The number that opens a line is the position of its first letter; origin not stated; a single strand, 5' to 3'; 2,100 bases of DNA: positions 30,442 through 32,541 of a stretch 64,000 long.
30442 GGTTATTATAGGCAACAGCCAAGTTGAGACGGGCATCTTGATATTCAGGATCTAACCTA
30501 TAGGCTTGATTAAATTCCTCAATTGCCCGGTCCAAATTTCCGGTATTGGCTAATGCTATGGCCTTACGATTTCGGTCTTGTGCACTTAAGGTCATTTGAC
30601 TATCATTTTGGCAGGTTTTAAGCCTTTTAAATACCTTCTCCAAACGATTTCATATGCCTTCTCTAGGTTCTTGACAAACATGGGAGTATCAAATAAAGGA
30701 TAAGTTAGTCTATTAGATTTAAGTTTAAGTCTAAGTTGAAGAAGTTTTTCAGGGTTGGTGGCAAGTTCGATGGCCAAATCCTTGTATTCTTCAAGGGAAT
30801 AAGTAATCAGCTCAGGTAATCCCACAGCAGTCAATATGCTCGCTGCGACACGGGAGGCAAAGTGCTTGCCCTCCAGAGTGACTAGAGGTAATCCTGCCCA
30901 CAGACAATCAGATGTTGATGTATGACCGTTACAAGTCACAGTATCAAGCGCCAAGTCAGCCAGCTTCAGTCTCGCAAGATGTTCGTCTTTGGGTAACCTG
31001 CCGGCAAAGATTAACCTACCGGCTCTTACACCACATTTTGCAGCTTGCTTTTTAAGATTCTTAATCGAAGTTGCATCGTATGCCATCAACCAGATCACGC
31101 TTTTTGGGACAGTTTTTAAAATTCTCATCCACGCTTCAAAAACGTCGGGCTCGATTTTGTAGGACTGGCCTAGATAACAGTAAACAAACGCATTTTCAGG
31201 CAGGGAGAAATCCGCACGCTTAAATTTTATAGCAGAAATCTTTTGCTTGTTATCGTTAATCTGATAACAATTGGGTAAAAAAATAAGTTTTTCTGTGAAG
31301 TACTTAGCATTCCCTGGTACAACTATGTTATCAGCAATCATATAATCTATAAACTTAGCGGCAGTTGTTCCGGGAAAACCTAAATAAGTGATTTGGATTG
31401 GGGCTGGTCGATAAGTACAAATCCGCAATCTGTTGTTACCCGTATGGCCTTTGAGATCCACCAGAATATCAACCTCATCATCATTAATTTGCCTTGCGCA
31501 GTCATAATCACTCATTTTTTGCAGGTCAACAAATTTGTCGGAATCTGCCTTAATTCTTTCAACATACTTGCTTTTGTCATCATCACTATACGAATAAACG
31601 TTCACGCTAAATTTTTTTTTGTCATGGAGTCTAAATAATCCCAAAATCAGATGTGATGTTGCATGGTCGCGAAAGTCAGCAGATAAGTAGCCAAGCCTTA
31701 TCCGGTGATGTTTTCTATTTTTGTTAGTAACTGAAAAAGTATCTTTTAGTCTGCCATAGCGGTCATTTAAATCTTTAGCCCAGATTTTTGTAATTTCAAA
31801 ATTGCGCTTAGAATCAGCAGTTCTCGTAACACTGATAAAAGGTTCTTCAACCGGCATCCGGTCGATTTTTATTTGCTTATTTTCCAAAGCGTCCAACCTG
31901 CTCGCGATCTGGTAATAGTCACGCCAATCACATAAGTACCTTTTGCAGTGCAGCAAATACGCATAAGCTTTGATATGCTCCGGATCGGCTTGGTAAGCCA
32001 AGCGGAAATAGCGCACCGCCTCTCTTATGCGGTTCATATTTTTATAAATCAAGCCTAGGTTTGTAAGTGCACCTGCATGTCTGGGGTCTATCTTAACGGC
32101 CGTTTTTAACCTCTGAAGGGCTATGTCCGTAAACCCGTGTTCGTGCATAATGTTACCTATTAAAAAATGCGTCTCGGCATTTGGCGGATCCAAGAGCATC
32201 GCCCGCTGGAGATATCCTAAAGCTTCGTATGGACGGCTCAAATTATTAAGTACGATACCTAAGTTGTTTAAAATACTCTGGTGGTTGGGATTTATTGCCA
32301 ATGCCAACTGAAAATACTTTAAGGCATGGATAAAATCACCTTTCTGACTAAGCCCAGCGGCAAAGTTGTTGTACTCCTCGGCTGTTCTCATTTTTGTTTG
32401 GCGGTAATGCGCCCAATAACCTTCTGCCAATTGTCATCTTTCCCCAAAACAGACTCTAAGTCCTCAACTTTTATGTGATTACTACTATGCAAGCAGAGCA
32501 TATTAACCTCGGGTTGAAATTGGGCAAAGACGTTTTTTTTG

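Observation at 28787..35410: Translationally coupled operon of three GT41 O-GlcNAc-transferase-like TPR glycosyltransferases with an embedded FkbM methyltransferase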

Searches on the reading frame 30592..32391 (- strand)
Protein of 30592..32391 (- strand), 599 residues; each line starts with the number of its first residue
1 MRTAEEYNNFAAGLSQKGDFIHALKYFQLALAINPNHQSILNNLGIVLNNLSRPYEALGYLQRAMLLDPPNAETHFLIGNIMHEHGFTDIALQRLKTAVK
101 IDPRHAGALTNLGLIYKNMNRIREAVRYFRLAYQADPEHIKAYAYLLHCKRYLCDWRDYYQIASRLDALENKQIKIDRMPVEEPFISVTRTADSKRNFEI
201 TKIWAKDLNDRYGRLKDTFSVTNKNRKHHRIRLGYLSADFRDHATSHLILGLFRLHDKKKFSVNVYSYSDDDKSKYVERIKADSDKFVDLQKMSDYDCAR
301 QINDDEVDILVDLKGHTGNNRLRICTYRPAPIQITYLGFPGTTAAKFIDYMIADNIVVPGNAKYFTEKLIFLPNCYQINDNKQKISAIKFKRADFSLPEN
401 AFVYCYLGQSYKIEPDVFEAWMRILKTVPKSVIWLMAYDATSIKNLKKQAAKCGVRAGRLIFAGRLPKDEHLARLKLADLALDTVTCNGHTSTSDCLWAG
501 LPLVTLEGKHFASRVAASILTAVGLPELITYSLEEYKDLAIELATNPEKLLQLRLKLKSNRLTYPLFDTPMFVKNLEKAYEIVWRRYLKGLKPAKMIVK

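Call 5: search_protein_families(library=pfam, proteins=[window:30592-32391:-], max_evalue=0.01)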
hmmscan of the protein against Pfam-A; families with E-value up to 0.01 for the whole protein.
window:30592-32391:- (599 aa): 14 families
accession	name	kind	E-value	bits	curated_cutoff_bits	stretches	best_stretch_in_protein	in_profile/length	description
PF13844.12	Glyco_transf_41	-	1.4e-107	360.7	25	2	391-576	358-543/543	Glycosyl transferase family 41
PF07719.23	TPR_2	-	1e-17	63.1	27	2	107-139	2-34/34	Tetratricopeptide repeat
PF13431.12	TPR_17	-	7.1e-15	54.4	24.4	2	96-126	3-33/34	Tetratricopeptide repeat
PF00515.34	TPR_1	-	7e-14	51.4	27.8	3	108-139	3-34/34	Tetratricopeptide repeat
PF13414.12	TPR_11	-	7.2e-13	48.4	26.8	1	91-119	13-41/42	TPR repeat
PF13181.12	TPR_8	-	1.6e-12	46.9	25.7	1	107-139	2-34/34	Tetratricopeptide repeat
PF13424.12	TPR_12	-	2.1e-10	41.1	30.1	1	39-102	4-75/77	Tetratricopeptide repeat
PF13374.12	TPR_10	-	1.1e-09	38.4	27.5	1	106-132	2-28/42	Tetratricopeptide repeat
PF14559.12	TPR_19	-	1.7e-09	38.3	25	1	91-146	10-64/68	Tetratricopeptide repeat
PF13428.12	TPR_14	-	5.6e-09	36.2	23.5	0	108-146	3-41/44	Tetratricopeptide repeat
PF13371.12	TPR_9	-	2.6e-08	34.2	35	1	15-70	6-61/73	Tetratricopeptide repeat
PF13432.12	TPR_16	-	1e-06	29.5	32.7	1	85-138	10-63/65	Tetratricopeptide repeat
PF13176.12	TPR_7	-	1.9e-05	24.9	27.9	0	108-133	1-26/36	Tetratricopeptide repeat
PF20225.4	DUF6584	-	0.0031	18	27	1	86-143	17-77/171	Family of unknown function (DUF6584)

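Call 18: search_protein_families(library=ncbifam, proteins=[window:30592-32391:-], max_evalue=0.001)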
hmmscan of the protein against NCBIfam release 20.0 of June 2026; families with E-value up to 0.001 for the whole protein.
window:30592-32391:- (599 aa): 14 families
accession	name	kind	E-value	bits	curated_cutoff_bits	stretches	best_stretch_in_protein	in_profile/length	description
TIGR02917.1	PEP_TPR_lipo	equivalog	7.1e-13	47.3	312.2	2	69-146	462-539/899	XrtA/PEP-CTERM system TPR-repeat protein PrsT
NF040959.1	MamA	equivalog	7.4e-13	48.4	200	1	10-132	77-199/204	magnetosome protein MamA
NF033762.1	social_mot_Tgl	equivalog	3.1e-12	46.4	225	2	79-146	143-210/252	social motility TPR repeat lipoprotein Tgl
NF049992.1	NGTferase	equivalog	5.3e-12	45.1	1000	1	326-567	354-594/614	UDP-glucose:protein N-beta-glucosyltransferase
TIGR02521.1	type_IV_pilW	equivalog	4.2e-11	42.9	154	2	86-142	45-101/234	type IV pilus biogenesis/stability protein PilW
TIGR02552.1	LcrH_SycD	equivalog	2.8e-09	36.8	104.8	1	11-103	25-117/136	SycD/LcrH family type III secretion system chaperone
NF002725.1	PRK02603.1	equivalog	1.7e-07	31.4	143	0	56-121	53-121/173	photosystem I assembly protein Ycf3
NF040561.1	PrimPol_Msp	equivalog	2.5e-05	23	200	1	54-170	7-100/515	CRISPR-associated primase-polymerase type A1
NF033920.0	C39_PA2778_fam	equivalog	4e-05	23.2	150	0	71-135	189-253/255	PA2778 family cysteine peptidase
NF008391.2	PRK11189.1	equivalog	4.7e-05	23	250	0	61-145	54-136/297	lipoprotein NlpI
TIGR03939.1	PGA_TPR_OMP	equivalog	8e-05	21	366.65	0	89-172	412-497/800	poly-beta-1,6 N-acetyl-D-glucosamine export porin PgaA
NF008520.0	PRK11447.1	equivalog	0.00021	19.2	858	0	62-152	261-351/1157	cellulose synthase complex outer membrane protein BcsC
NF008757.0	PRK11788.1-5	equivalog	0.00046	19.5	363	1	82-165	190-274/388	lipopolysaccharide assembly protein LapB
NF009037.0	PRK12370.1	equivalog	0.00051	18.6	589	0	16-128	316-428/553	HilA/EilA family virulence transcriptional regulator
